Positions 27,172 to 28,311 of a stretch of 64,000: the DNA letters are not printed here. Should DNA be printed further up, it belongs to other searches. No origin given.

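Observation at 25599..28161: HpcH/HpaI-type aldolase plus Ldh_2-family 2-oxoacid dehydrogenase embedded in a capsule operon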

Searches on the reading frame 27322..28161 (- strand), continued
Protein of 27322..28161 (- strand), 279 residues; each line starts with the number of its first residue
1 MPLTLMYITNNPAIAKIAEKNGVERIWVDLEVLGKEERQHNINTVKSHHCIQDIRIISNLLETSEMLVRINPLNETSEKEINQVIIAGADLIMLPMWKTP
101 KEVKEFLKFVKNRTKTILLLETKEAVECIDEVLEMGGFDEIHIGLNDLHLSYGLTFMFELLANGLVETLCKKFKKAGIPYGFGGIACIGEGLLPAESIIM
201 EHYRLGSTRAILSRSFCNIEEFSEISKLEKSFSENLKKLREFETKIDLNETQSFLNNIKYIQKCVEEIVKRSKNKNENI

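Call 68: search_solved_structures(query=L006:8070-8762:+, max_evalue=0.001)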
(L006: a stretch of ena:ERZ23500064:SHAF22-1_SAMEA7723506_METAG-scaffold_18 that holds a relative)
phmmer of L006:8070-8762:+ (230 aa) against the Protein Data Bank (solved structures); distinct sequences matched with E-value up to 0.001: 7.
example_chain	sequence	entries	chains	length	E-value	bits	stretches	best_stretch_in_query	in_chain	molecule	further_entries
8e37_B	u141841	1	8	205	1.5e-40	142.1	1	5-199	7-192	N,N'-diacetylbacilliosaminyl-1-phosphate transferase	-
8g1n_A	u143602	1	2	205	5.5e-40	140.3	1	5-199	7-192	N,N'-diacetylbacilliosaminyl-1-phosphate transferase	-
9s7s_A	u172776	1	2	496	8.6e-35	123.3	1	5-196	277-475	UDP-Gal::undecaprenolphosphate Gal-1-P transferase WbaP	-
30wc_A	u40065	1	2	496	8.6e-35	123.3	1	5-196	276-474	Undecaprenyl-phosphate galactose phosphotransferase WbaP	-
9s8l_A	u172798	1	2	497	8.6e-35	123.3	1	5-196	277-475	UDP-Gal::undecaprenolphosphate Gal-1-P transferase WbaP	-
30us_A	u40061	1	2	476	1.1e-34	123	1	5-196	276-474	UDP-Gal::undecaprenolphosphate Gal-1-P transferase WbaP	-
8t53_A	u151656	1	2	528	1.5e-34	122.5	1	5-194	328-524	Undecaprenyl-phosphate galactose phosphotransferase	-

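Call 72: search_protein_families(library=pfam, alignment_id=A2, max_evalue=0.00001)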
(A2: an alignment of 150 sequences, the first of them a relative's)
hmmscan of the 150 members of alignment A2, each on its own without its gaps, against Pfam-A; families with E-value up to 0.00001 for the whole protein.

A. member 1, P0121 (600 aa): 1 family
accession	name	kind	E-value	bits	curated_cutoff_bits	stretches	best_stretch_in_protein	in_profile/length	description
PF03328.21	HpcH_HpaI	-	2.1e-09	37.5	25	1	331-476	8-160/221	HpcH/HpaI aldolase/citrate lyase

B. families by the number of members that match (of 150 scanned): 28 families (the first 25 are shown)
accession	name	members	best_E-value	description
PF03328.21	HpcH_HpaI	139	2.4e-18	HpcH/HpaI aldolase/citrate lyase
PF02397.22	Bac_transf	6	1.4e-71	Bacterial sugar transferase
PF02784.22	Orn_Arg_deC_N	3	1.5e-26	Pyridoxal-dependent decarboxylase, pyridoxal binding domain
PF02826.25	2-Hacid_dh_C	2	1.9e-51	D-isomer specific 2-hydroxyacid dehydrogenase, NAD binding domain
PF00534.26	Glycos_transf_1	2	6.2e-40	Glycosyl transferases group 1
PF13692.12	Glyco_trans_1_4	2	3.4e-33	Glycosyl transferases group 1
PF13439.12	Glyco_transf_4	2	2.3e-12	Glycosyltransferase Family 4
PF13579.12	Glyco_trans_4_4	2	5.5e-12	Glycosyl transferase 4-like domain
PF13477.12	Glyco_trans_4_2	2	9.3e-10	Glycosyl transferase 4-like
PF20706.3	GT4-conflict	2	5.2e-08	Family 4 Glycosyltransferase in conflict systems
PF03446.21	NAD_binding_2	2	1e-06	NAD binding domain of 6-phosphogluconate dehydrogenase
PF02615.19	Ldh_2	1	6e-107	Malate/L-lactate dehydrogenase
PF02719.21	Polysacc_synt_2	1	3.5e-106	Polysaccharide biosynthesis protein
PF00596.27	Aldolase_II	1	4.5e-41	Class II Aldolase and Adducin N-terminal domain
PF01370.27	Epimerase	1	6.7e-27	NAD dependent epimerase/dehydratase family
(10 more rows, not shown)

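Call 73: search_protein_families(library=pfam, proteins=[P0187, P0194, P0122, P0126, P0131, P0134, P0178, P0193, P0143, P0203], max_evalue=0.0001)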
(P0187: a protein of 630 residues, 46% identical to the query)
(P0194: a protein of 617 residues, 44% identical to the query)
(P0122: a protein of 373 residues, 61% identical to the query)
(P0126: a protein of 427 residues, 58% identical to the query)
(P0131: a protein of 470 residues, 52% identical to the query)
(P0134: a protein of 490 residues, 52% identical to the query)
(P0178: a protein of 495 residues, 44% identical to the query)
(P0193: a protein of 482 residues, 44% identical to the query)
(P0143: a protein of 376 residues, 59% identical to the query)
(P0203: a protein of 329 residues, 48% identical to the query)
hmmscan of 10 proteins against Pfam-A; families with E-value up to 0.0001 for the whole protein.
P0187 (630 aa): 10 families
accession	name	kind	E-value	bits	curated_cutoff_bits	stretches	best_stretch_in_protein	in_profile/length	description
PF02719.21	Polysacc_synt_2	-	3.5e-106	355.1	20.2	1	308-589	1-291/293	Polysaccharide biosynthesis protein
PF01370.27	Epimerase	-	6.7e-27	94.9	20.9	1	308-524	1-236/240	NAD dependent epimerase/dehydratase family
PF04321.23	RmlD_sub_bind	-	3.9e-18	66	27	1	307-498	2-180/287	RmlD substrate binding domain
PF16363.11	GDP_Man_Dehyd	-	2.9e-16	60.3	27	1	309-432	1-131/332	GDP-mannose 4,6 dehydratase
PF01073.25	3Beta_HSD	-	8.2e-13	48.4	22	1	309-437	1-123/280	3-beta hydroxysteroid dehydrogenase/isomerase family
PF03328.21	HpcH_HpaI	-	2.2e-10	40.7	25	1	3-151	4-159/221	HpcH/HpaI aldolase/citrate lyase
PF08659.16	KR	-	5.8e-08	33.3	22.6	1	308-430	3-136/180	KR domain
PF07993.18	NAD_binding_4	-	6.2e-07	29.3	20.1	1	372-437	83-143/258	Male sterility protein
PF13460.12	NAD_binding_10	-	1.4e-05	25.5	27.2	1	312-469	1-145/184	NAD(P)H-binding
PF00106.31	adh_short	-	1.6e-05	24.9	26.6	1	307-380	2-73/195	short chain dehydrogenase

P0194 (617 aa): 3 families
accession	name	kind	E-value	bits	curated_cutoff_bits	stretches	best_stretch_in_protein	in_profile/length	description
PF02826.25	2-Hacid_dh_C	-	1.9e-51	174.4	25.1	1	423-595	2-178/178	D-isomer specific 2-hydroxyacid dehydrogenase, NAD binding domain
PF03328.21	HpcH_HpaI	-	9.2e-12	45.2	25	1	8-154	9-161/221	HpcH/HpaI aldolase/citrate lyase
PF03446.21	NAD_binding_2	-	1e-06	29.3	21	1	457-563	2-112/161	NAD binding domain of 6-phosphogluconate dehydrogenase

P0122 (373 aa): 1 family
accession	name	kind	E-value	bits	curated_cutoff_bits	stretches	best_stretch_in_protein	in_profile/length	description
PF03328.21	HpcH_HpaI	-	2.9e-10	40.2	25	1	98-247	4-160/221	HpcH/HpaI aldolase/citrate lyase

P0126 (427 aa): 2 families
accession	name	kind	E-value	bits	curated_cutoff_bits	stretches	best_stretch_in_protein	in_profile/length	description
PF00072.30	Response_reg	-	1.6e-18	67.3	30.2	1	19-135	1-110/111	Response regulator receiver domain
PF03328.21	HpcH_HpaI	-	3.3e-10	40.1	25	1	165-308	8-159/221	HpcH/HpaI aldolase/citrate lyase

P0131 (470 aa): 2 families
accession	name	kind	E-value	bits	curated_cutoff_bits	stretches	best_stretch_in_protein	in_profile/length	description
PF02397.22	Bac_transf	-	1.4e-71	240.1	27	1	6-184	1-178/179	Bacterial sugar transferase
PF03328.21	HpcH_HpaI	-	1.7e-13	50.8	25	1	208-347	9-155/221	HpcH/HpaI aldolase/citrate lyase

P0134 (490 aa): 2 families
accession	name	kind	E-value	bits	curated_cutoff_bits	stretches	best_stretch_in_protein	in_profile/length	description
PF02397.22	Bac_transf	-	2.5e-60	203.5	27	1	7-186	1-179/179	Bacterial sugar transferase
PF03328.21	HpcH_HpaI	-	8.6e-12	45.2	25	1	220-370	8-159/221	HpcH/HpaI aldolase/citrate lyase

P0178 (495 aa): 2 families
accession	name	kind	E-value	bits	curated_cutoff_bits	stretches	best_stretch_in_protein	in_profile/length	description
PF02397.22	Bac_transf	-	8.1e-61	205.1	27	1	2-181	1-178/179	Bacterial sugar transferase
PF03328.21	HpcH_HpaI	-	2.3e-11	43.9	25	1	222-367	8-159/221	HpcH/HpaI aldolase/citrate lyase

P0193 (482 aa): 2 families
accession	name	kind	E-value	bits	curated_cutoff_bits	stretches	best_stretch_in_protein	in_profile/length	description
PF02397.22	Bac_transf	-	3.2e-63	212.9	27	1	14-195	1-179/179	Bacterial sugar transferase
PF03328.21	HpcH_HpaI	-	1e-07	31.9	25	1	271-358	60-157/221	HpcH/HpaI aldolase/citrate lyase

P0143 (376 aa): 1 family
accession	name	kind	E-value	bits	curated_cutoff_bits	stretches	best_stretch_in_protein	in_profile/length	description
PF03328.21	HpcH_HpaI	-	2.1e-13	50.5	25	1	42-186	8-159/221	HpcH/HpaI aldolase/citrate lyase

P0203 (329 aa): 2 families
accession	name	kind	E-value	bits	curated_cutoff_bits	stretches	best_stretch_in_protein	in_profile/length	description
PF00596.27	Aldolase_II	-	4.5e-41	141.2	22.2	1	8-142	2-142/183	Class II Aldolase and Adducin N-terminal domain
PF03328.21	HpcH_HpaI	-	3.5e-05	23.6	25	1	131-206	73-157/221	HpcH/HpaI aldolase/citrate lyase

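Call 83: find_homologous_proteins(query=P0265, max_evalue=1e-10)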
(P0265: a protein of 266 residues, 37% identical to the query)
Query P0265 (266 aa): 1067 proteins with E <= 1e-10 among 1911 candidates; the best 120 are listed.
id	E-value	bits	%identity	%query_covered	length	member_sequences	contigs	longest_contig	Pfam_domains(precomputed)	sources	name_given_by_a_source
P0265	1.5e-172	590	100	100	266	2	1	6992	PF03328.21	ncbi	-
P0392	1.4e-70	255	50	96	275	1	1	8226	PF03328.21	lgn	-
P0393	1.5e-70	255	50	96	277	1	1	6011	PF03328.21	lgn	-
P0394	1.0e-67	246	48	92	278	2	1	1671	PF03328.21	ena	-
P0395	1.9e-67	245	51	91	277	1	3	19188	PF03328.21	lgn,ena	-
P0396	6.0e-67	244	48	92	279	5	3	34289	PF03328.21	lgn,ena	-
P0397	6.4e-67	244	48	97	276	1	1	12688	PF03328.21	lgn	-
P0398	1.1e-66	243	48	92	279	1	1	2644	PF03328.21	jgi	jgi:hypothetical protein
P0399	1.4e-66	242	50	91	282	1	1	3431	PF03328.21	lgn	-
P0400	1.4e-66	242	48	92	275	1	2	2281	PF03328.21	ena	-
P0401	1.9e-66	242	48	91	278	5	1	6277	PF03328.21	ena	-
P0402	5.2e-66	241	49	92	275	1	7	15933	PF03328.21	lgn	-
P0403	6.9e-66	240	47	92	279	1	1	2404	PF03328.21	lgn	-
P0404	7.4e-66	240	47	92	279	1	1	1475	PF03328.21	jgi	jgi:hypothetical protein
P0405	9.3e-66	240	50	89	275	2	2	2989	PF03328.21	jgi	jgi:citrate lyase beta subunit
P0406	1.3e-65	239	49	89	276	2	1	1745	PF03328.21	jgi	jgi:hypothetical protein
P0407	1.8e-65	239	50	89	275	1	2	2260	PF03328.21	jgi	jgi:citrate lyase beta subunit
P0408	1.9e-65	239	49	89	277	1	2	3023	PF03328.21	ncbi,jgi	jgi:2-keto-3-deoxy-L-rhamnonate aldolase RhmA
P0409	2.0e-65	239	47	92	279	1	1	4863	PF03328.21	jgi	jgi:hypothetical protein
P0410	2.8e-65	238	44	98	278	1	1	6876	PF03328.21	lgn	-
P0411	2.9e-65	238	49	91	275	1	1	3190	PF03328.21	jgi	-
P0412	2.9e-65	238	45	92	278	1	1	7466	PF03328.21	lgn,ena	-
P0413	2.9e-65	238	48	92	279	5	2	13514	PF03328.21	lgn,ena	-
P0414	3.0e-65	238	46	94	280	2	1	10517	PF03328.21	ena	-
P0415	3.4e-65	238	48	92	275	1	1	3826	PF03328.21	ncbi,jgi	jgi:citrate lyase beta subunit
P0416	6.4e-65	237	48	97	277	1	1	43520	PF03328.21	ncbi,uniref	ncbi:aldolase/citrate lyase family protein [Paucibacter sp. AS339]|uniref:aldolase/citrate lyase fam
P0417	6.4e-65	237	50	89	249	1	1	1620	PF03328.21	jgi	jgi:2-keto-3-deoxy-L-rhamnonate aldolase RhmA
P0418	7.7e-65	237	48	91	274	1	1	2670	PF03328.21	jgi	-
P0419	8.3e-65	237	45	98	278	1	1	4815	PF03328.21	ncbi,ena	-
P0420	9.6e-65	236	47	89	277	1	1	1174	PF03328.21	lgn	-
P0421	1.3e-64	236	47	92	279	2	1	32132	PF03328.21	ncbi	-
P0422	1.8e-64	236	47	89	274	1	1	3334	PF03328.21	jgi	jgi:hypothetical protein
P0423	1.8e-64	236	50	89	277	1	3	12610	PF03328.21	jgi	jgi:2-keto-3-deoxy-L-rhamnonate aldolase RhmA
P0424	3.2e-64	235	49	89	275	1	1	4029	PF03328.21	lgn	-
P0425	4.4e-64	234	49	89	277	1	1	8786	PF03328.21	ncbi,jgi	jgi:2-keto-3-deoxy-L-rhamnonate aldolase RhmA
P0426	4.8e-64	234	49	89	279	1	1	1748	PF03328.21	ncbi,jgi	jgi:2-keto-3-deoxy-L-rhamnonate aldolase RhmA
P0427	7.0e-64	234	48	91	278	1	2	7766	PF00224.28,PF03328.21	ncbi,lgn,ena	-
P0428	7.2e-64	234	48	91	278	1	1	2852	PF03328.21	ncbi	-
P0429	7.3e-64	234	49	90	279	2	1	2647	PF03328.21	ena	-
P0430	8.3e-64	233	49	92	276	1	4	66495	PF03328.21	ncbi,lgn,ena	-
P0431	1.1e-63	233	48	91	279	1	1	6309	PF03328.21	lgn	-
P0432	1.2e-63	233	46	92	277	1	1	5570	PF03328.21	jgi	-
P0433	1.4e-63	233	50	90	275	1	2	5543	PF03328.21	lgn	-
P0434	1.7e-63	232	42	98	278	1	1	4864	PF00224.28,PF03328.21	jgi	jgi:hypothetical protein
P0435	1.9e-63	232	48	89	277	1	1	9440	PF03328.21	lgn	-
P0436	3.8e-63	231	48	89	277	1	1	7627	PF03328.21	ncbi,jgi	jgi:2-keto-3-deoxy-L-rhamnonate aldolase RhmA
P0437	4.4e-63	231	47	97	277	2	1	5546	PF03328.21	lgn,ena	-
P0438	5.0e-63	231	46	92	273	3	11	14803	PF03328.21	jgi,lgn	-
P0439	5.2e-63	231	49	92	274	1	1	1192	PF03328.21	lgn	-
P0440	6.1e-63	231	46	92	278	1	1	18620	PF03328.21,PF01729.26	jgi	jgi:hypothetical protein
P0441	7.2e-63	230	47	97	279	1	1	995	PF03328.21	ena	-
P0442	9.6e-63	230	47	91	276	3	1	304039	PF03328.21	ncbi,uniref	ncbi:aldolase/citrate lyase family protein [Methylosinus sporium]|uniref:aldolase/citrate lyase fami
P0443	2.2e-62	229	46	97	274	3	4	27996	PF03328.21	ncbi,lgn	-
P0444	2.4e-62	229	47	89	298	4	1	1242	PF03328.21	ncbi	-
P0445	3.2e-62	228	48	92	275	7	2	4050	PF03328.21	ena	-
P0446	3.3e-62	228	47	91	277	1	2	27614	PF03328.21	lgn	-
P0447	3.4e-62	228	47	94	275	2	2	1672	PF03328.21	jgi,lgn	-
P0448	3.7e-62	228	44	98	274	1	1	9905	PF03328.21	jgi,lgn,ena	-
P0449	4.8e-62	228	47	89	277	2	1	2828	PF03328.21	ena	-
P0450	4.9e-62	228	45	92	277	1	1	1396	PF03328.21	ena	-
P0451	5.2e-62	227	45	92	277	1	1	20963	PF03328.21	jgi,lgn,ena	-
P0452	5.4e-62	227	48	98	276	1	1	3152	PF03328.21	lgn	-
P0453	6.3e-62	227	46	89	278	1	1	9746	PF03328.21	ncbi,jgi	jgi:2-keto-3-deoxy-L-rhamnonate aldolase RhmA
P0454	8.3e-62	227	53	80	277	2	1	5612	PF03328.21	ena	-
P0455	1.0e-61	226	48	89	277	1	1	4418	PF03328.21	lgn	-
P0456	1.5e-61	226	47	92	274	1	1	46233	PF03328.21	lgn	-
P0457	2.2e-61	225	47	89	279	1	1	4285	PF03328.21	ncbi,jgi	jgi:hypothetical protein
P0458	2.2e-61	225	47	89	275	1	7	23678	PF03328.21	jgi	jgi:hypothetical protein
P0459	2.2e-61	225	45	97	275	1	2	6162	PF03328.21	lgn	-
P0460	2.7e-61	225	46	90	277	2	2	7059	PF03328.21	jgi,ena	jgi:2-keto-3-deoxy-L-rhamnonate aldolase RhmA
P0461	3.6e-61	225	45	98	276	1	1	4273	PF03328.21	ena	-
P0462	4.7e-61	224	46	89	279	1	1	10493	PF03328.21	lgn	-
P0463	6.0e-61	224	48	94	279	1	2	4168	PF03328.21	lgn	-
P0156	6.5e-61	224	45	89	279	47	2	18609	PF03328.21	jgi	-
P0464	6.9e-61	224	46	89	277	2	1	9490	PF03328.21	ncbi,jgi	jgi:citrate lyase beta subunit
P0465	8.4e-61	223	49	89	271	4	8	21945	PF03328.21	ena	-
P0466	1.2e-60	223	44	98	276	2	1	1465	PF03328.21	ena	-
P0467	1.4e-60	223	44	92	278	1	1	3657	PF03328.21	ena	-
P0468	3.0e-60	222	42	98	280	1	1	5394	PF03328.21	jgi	-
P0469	3.4e-60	222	48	89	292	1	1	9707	PF03328.21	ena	-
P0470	4.7e-60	221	46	91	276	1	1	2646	PF03328.21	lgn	-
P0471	5.5e-60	221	45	99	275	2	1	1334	PF03328.21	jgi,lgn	-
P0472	8.8e-60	220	48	87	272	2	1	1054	PF03328.21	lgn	-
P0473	1.1e-59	220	47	89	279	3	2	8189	PF03328.21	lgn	-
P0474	1.9e-59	219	45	89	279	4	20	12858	PF03328.21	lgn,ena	-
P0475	2.3e-59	219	52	80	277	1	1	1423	PF03328.21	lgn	-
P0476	4.6e-59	218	46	89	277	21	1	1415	PF03328.21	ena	-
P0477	6.7e-59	217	44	98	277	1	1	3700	PF03328.21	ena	-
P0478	7.0e-59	217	45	98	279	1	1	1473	PF03328.21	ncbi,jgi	jgi:2-keto-3-deoxy-L-rhamnonate aldolase RhmA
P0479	7.3e-59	217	44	92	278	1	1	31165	PF03328.21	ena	-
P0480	1.4e-58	216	50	80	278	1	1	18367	PF03328.21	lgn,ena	-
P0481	2.7e-58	215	45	87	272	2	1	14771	PF03328.21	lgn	-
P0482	5.5e-58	214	43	92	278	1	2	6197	PF03328.21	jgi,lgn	-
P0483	7.7e-58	214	42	97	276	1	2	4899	PF03328.21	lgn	-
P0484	9.1e-58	214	43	98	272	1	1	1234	PF03328.21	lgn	-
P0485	1.0e-57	213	43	98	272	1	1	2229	PF03328.21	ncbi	-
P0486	1.1e-57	213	44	91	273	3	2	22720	PF03328.21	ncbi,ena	-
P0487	1.5e-57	213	46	89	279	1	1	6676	PF03328.21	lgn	-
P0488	3.8e-57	212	41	98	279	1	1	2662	PF03328.21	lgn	-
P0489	4.1e-57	211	41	98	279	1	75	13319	PF03328.21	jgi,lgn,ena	-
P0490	5.2e-57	211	41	98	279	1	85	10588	PF03328.21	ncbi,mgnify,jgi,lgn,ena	mgnify:CR=1 FL=1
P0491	5.3e-57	211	41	98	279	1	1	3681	PF03328.21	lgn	-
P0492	5.5e-57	211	41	98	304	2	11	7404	PF03328.21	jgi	jgi:hypothetical protein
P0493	6.9e-57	211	43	99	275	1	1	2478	PF03328.21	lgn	-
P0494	6.9e-57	211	43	99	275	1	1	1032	PF03328.21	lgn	-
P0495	7.0e-57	211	47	82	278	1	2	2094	PF03328.21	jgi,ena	-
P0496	7.0e-57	211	43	99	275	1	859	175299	PF03328.21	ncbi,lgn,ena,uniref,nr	ncbi:aldolase/citrate lyase family protein [Bacteroides caecimuris]|uniref:aldolase/citrate lyase fa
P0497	7.0e-57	211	44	99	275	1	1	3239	PF03328.21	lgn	-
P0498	7.3e-57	211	43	99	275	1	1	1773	PF03328.21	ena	-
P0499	9.1e-57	210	44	99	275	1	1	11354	PF03328.21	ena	-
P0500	1.2e-56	210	46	90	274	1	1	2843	PF03328.21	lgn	-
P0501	1.3e-56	210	44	99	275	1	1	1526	PF03328.21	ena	-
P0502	1.8e-56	209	43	99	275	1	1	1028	PF03328.21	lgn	-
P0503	1.8e-56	209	43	99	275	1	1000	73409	PF03328.21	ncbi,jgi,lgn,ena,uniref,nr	ncbi:aldolase/citrate lyase family protein [uncultured Duncaniella sp.]|uniref:aldolase/citrate lyas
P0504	2.3e-56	209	39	98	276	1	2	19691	PF03328.21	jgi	jgi:hypothetical protein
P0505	3.1e-56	209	46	89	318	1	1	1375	PF03328.21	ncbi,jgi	jgi:hypothetical protein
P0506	3.5e-56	208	43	99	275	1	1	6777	PF03328.21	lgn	-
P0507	3.6e-56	208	42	97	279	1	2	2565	PF03328.21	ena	-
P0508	4.5e-56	208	42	96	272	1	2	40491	PF03328.21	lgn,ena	-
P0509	4.8e-56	208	41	98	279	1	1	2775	PF03328.21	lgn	-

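Call 84: find_encoding_contigs(protein=P0442, flank=8000, max_places=1)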
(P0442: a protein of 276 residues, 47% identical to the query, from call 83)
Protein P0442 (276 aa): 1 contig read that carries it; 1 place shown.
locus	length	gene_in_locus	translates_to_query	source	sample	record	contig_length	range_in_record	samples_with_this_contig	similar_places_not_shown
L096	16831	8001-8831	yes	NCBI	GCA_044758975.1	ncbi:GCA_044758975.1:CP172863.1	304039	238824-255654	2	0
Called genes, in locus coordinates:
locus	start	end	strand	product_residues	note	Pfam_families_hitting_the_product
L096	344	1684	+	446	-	-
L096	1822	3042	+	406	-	-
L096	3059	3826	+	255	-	PF00535:Glycos_transf_2, PF10111:Glyco_tranf_2_2 (weak), PF13641:Glyco_tranf_2_3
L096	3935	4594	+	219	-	PF08123:DOT1 (weak), PF00398:RrnaAD, PF02353:CMAS (weak), PF03602:Cons_hypoth95 (weak), PF05175:MTS (weak), PF13847:Methyltransf_31 (weak), PF13649:Methyltransf_25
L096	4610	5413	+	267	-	PF13489:Methyltransf_23, PF08241:Methyltransf_11, PF08242:Methyltransf_12, PF13649:Methyltransf_25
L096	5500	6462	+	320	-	PF01063:Aminotran_4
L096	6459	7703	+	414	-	PF00278:Orn_DAP_Arg_deC (weak), PF02784:Orn_Arg_deC_N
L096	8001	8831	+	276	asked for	PF03328:HpcH_HpaI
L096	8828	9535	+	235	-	PF02397:Bac_transf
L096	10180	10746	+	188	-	PF13302:Acetyltransf_3, PF00583:Acetyltransf_1 (weak), PF13523:Acetyltransf_8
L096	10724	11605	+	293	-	-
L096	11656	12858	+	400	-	-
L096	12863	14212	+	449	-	PF01425:Amidase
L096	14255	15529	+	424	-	-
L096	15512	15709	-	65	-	-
